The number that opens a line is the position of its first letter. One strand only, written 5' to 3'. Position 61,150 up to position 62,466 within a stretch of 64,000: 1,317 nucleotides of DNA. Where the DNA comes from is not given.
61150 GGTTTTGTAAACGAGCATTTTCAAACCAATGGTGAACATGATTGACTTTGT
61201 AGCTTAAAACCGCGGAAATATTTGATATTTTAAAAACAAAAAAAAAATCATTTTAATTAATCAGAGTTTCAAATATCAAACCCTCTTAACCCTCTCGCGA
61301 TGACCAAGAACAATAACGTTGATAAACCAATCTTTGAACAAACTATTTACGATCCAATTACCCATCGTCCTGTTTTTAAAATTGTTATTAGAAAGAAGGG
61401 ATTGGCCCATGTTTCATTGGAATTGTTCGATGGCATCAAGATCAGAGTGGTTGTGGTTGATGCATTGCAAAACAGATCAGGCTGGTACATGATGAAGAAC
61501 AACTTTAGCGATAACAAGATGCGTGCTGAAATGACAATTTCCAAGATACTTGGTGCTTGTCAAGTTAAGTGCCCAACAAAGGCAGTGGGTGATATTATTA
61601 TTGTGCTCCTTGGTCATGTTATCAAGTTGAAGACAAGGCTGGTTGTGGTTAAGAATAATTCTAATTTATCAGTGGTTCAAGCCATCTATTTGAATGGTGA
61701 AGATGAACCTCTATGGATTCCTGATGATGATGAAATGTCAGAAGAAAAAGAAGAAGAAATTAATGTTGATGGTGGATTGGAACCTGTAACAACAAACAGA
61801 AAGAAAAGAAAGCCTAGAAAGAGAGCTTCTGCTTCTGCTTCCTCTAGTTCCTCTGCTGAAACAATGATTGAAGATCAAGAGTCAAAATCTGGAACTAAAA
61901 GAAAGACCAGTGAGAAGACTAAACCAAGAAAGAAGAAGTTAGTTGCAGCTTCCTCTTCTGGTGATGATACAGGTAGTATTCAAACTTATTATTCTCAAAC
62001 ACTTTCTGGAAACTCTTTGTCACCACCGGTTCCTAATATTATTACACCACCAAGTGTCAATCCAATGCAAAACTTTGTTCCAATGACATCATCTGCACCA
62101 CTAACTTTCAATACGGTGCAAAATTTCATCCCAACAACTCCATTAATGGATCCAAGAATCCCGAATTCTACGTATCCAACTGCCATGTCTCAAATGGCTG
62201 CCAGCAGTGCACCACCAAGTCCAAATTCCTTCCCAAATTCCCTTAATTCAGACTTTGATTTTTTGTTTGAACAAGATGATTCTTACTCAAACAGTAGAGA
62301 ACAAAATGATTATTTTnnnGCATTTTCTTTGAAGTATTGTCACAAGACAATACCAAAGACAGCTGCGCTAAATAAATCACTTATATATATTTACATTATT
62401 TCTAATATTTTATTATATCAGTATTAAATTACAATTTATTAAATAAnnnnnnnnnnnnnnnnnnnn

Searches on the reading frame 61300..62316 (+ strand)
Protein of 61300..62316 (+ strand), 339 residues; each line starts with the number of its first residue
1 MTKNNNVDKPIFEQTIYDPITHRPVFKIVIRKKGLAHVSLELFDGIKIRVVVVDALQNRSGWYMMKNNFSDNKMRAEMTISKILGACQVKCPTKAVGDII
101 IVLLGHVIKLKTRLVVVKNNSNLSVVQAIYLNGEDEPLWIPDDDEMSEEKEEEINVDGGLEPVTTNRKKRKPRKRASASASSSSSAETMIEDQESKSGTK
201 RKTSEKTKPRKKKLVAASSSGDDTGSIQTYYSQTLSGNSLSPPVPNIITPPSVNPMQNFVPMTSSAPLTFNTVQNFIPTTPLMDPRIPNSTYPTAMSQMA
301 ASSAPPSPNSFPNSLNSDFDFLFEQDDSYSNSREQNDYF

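Call 6: search_protein_families(library=pfam, proteins=[window:61300-62316:+], max_evalue=1)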
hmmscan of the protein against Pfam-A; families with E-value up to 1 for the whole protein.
window:61300-62316:+ (339 aa): 3 families
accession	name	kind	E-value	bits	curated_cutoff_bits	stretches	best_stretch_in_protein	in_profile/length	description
PF02724.19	CDC45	-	0.0012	17.7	34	1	142-241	137-231/624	CDC45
PF05793.18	TFIIF_alpha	-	0.016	14.3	27.1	1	142-228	314-403/528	Transcription initiation factor IIF, alpha subunit (TFIIF-alpha)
PF10500.14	SR-25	-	0.038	14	40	1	163-214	50-103/226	Nuclear RNA-splicing-associated protein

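Call 7: search_solved_structures(query=window:61300-62316:+, max_evalue=10)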
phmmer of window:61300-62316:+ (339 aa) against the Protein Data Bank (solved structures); distinct sequences matched with E-value up to 10: 4.
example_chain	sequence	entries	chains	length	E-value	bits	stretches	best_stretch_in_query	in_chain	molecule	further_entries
8oo7_G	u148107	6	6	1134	0.23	13.9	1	134-196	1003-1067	Chromatin-remodeling ATPase Ino80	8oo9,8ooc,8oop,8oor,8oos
6fhs_G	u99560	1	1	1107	0.8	12.1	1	134-195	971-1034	Ino80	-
8atf_G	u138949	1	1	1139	0.81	12.1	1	134-195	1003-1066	Ino80 ATPase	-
7dqx_C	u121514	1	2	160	2.5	10.5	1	86-138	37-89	6-hydroxypseudooxynicotine dehydrogenase complex subunit beta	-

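Call 8: find_homologous_proteins(query=window:61300-62316:+, max_evalue=0.01)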
Query window:61300-62316:+ (339 aa): 2 proteins with E <= 0.01 among 2754 candidates.
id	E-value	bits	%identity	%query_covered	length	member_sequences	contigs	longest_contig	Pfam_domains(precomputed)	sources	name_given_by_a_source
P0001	1.5e-219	745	100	100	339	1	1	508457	-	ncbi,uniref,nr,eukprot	ncbi:predicted protein [Naegleria gruberi]|uniref:Predicted protein n=1 Tax=Naegleria gruberi TaxID=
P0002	1.3e-195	667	87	98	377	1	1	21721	-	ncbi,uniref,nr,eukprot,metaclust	ncbi:predicted protein [Naegleria gruberi]|uniref:Predicted protein n=1 Tax=Naegleria gruberi TaxID=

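Call 12: find_encoding_contigs(protein=P0002, flank=8000, max_places=4)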
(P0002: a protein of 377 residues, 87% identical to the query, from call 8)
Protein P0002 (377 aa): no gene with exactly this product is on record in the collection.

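Call 13: find_encoding_contigs(protein=P0001, flank=10000, max_places=4)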
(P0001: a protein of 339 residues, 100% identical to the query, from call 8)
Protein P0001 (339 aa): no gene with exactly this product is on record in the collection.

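Call 26: list_cluster_members(proteins=[P0001, P0002])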
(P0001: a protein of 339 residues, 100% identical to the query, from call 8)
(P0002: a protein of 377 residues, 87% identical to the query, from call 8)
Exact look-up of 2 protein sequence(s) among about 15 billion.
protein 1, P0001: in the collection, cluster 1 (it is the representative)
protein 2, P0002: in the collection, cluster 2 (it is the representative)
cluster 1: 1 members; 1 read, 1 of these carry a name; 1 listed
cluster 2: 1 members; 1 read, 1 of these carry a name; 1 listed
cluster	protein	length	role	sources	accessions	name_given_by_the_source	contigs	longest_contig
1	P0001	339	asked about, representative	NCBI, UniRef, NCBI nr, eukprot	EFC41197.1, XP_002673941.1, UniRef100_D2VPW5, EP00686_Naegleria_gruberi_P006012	predicted protein [Naegleria gruberi] | Predicted protein n=1 Tax=Naegleria gruberi TaxID=5762 RepID=D2VPW5_NAEGR | uncharacterized protein NAEGRDRAFT_51323 [Naegleria gruberi]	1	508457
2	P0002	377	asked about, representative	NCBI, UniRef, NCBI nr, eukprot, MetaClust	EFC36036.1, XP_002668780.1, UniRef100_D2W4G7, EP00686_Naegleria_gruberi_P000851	predicted protein [Naegleria gruberi] | Predicted protein n=1 Tax=Naegleria gruberi TaxID=5762 RepID=D2W4G7_NAEGR | uncharacterized protein NAEGRDRAFT_54609 [Naegleria gruberi]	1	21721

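Call 54: predict_structure(alignment_id=A1)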
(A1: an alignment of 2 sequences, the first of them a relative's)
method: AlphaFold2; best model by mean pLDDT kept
length: 339 residues; sequences in the alignment: 2
mean_pLDDT: 39.9   pTM: 0.28
mean pLDDT of the five models: 39.9, 39.0, 35.5, 32.5, 29.6
residues with pLDDT >= 90: 0; 70-90: 0; 50-70: 47; < 50: 292
segments of 3 or more residues with pLDDT < 50: 1-5, 32-37, 43-77, 79-97, 102-106, 113-130, 133-170, 173-204, 206-304, 306-339
pLDDT, mean of each block of 10 residues (from residue 1): 47 59 60 48 47 38 42 45 39 40 50 37 36 45 39 37 38 43 38 39 43 36 32 31 34 34 31 32 36 36 39 34 36 35
secondary structure, 60 per line:
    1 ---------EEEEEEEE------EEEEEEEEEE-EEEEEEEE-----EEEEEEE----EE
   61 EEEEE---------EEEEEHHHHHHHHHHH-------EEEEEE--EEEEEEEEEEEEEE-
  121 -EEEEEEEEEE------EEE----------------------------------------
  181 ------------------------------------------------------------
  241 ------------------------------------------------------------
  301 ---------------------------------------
elements in order: E10-17 E24-33 E35-42 E48-54 E59-65 E75-79 H80-90 E98-103 E106-119 E122-131 E138-140

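Call 56: fold_search(model_id=the predicted structure, library=pdb)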
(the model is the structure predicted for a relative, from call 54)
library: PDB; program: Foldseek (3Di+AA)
matches with E <= 10: 336; with E <= 0.001: 0
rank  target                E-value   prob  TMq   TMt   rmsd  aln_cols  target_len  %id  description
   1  7sko_B                3.3e-01  0.63  0.15  0.52   4.4        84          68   11  De novo synthetic protein DIG8-CC (orthogonal space group) (released 2022-10-12)
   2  8gkd_A                3.9e-01  0.08  0.06  0.06  13.8        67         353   15  Crystal structure of the peptidoglycan O-acetylesterase Ape1 (amino acids 41-392) from Campylobacter jejuni (released 2024-03-20)
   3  8gkd_C                4.1e-01  0.06  0.08  0.08  14.2        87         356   15  Crystal structure of the peptidoglycan O-acetylesterase Ape1 (amino acids 41-392) from Campylobacter jejuni (released 2024-03-20)
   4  6go1_A                5.2e-01  0.23  0.15  0.16  15.0       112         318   10  Crystal Structure of a Bacillus anthracis peptidoglycan deacetylase (released 2019-04-10)
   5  6d89_B                6.1e-01  0.10  0.12  0.08  11.2       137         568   10  Bacteroides uniformis beta-glucuronidase 1 with N-terminal loop deletion (released 2018-10-17)
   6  7sko_D                6.5e-01  0.51  0.15  0.54   4.5        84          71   11  De novo synthetic protein DIG8-CC (orthogonal space group) (released 2022-10-12)
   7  6myd_C                6.5e-01  0.14  0.14  0.24   6.9       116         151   11  Structure of zebrafish TRAF6 in complex with STING CTT (released 2019-05-01)
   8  1zld                  6.5e-01  0.11  0.11  0.25   7.1        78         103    6  Crystal structure of a RGD-containing host-selective toxin: Pyrenophora tritici-repentis Ptr ToxA (released 2005-08-16)
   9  7skn_B                6.8e-01  0.38  0.14  0.48   4.9        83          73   12  De novo synthetic protein DIG8-CC (tetragonal space group) (released 2022-10-12)
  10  8gld_A                6.8e-01  0.06  0.07  0.07  13.8        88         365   14  Crystal structure of the peptidoglycan O-acetylesterase Ape1 (amino acids 22-392) from Campylobacter jejuni (released 2024-03-27)
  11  7vt8                  8.1e-01  0.08  0.12  0.10  13.6       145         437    9  Crystal structure of MtGlu5 from Meiothermus taiwanensis WR-220 (released 2022-09-07)
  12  6d1n_A                8.1e-01  0.08  0.12  0.07  12.2       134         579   11  Apo structure of Bacteroides uniformis Beta-glucuronidase 1 (released 2018-10-17)
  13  5j7k_E                8.5e-01  0.23  0.15  0.46   4.7        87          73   10  Loop grafting onto a highly stable FN3 scaffold (released 2016-08-17)
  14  7skn_A                9.0e-01  0.33  0.14  0.50   5.7        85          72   10  De novo synthetic protein DIG8-CC (tetragonal space group) (released 2022-10-12)
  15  5j7c_D                9.0e-01  0.20  0.14  0.35   4.5        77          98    9  A picomolar affinity FN3 domain in complex with hen egg-white lysozyme (released 2016-08-17)
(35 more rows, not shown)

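Call 61: search_protein_families(library=phrogs, proteins=[window:61300-62316:+], max_evalue=1)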
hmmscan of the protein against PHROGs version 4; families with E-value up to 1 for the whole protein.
window:61300-62316:+ (339 aa): 0 families
